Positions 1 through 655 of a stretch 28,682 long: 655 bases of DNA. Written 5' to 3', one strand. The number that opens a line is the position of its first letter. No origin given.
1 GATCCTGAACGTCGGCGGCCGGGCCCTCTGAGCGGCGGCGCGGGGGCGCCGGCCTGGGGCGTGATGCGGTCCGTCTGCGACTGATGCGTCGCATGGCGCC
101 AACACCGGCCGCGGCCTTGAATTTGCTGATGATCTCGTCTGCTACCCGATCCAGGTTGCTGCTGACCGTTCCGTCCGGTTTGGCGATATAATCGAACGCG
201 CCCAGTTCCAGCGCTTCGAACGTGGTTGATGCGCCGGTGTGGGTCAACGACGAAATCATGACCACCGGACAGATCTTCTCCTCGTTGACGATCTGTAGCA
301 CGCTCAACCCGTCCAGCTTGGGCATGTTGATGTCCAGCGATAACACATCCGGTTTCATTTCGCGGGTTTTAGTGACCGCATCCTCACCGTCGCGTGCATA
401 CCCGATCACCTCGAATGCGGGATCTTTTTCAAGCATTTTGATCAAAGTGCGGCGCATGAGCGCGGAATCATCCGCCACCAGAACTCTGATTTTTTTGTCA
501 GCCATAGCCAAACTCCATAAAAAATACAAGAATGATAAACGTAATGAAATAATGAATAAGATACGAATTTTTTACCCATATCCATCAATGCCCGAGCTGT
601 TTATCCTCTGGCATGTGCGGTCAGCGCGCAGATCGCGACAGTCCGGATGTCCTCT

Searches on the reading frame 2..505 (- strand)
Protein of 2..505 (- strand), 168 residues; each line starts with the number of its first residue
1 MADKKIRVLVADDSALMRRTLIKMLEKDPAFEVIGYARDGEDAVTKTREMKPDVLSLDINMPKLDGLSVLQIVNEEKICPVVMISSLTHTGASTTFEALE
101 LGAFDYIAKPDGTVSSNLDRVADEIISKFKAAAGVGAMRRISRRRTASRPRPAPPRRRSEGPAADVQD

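Call 76: search_protein_families(library=ncbifam, proteins=[window:2-505:-], max_evalue=0.001)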
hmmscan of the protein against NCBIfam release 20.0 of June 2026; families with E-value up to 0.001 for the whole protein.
seq(168 aa): 89 families (the best 25 are shown)
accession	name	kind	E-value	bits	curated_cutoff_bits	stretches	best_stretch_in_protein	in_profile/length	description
NF001965.0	PRK00742.1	subfamily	1.4e-45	156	293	1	4-144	2-142/357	chemotaxis-specific protein-glutamate methyltransferase CheB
NF009206.0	PRK12555.1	subfamily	6.8e-35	120.6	342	1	6-147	1-142/340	chemotaxis-specific protein-glutamate methyltransferase CheB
TIGR02875.1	spore_0_A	equivalog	1.7e-19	70.1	200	1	4-111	1-109/262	sporulation transcription factor Spo0A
NF008677.0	PRK11697.1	equivalog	4e-18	65.6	246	1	6-111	2-103/238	two-component system response regulator BtsR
NF007708.0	PRK10403.1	equivalog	5.4e-18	65.2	343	1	5-109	6-109/215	nitrate/nitrite response regulator protein NarP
NF045944.1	ResRegRpaBCyano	equivalog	1.6e-17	63.6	330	1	9-111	1-99/229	response regulator transcription factor RpaB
NF007935.0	PRK10651.1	equivalog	3.3e-17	62.4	250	1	3-109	4-109/216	two-component system response regulator NarL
NF041367.1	CheY_Halo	equivalog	3.5e-17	62.8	200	1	8-111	1-101/114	chemotaxis protein CheY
NF041733.1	resp_reg_CseB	equivalog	1.9e-16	60.1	350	1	7-112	2-103/228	two-component system response regulator CseB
NF008469.0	PRK11361.1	equivalog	5e-16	58.4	714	1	6-110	5-106/461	acetoacetate metabolism transcriptional regulator AtoC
NF007901.0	PRK10610.1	equivalog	2e-14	53.8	189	1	1-113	1-113/129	chemotaxis response regulator CheY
NF040689.1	MtrAB_MtrA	equivalog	3.1e-14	52.9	300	1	9-111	2-100/219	MtrAB system response regulator MtrA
NF045505.1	RR_RssB_Pseudo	equivalog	7.5e-14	51.6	700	1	1-110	1-107/394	two-component system response regulator RssB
NF033120.0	vanR_FM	exception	8.8e-14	51.7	460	1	4-113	2-107/231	vancomycin resistance response regulator transcription factor, VanR-F/VanR-M family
NF040534.1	resp_reg_YycF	equivalog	1.8e-13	50.3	340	1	7-113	2-104/231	response regulator YycF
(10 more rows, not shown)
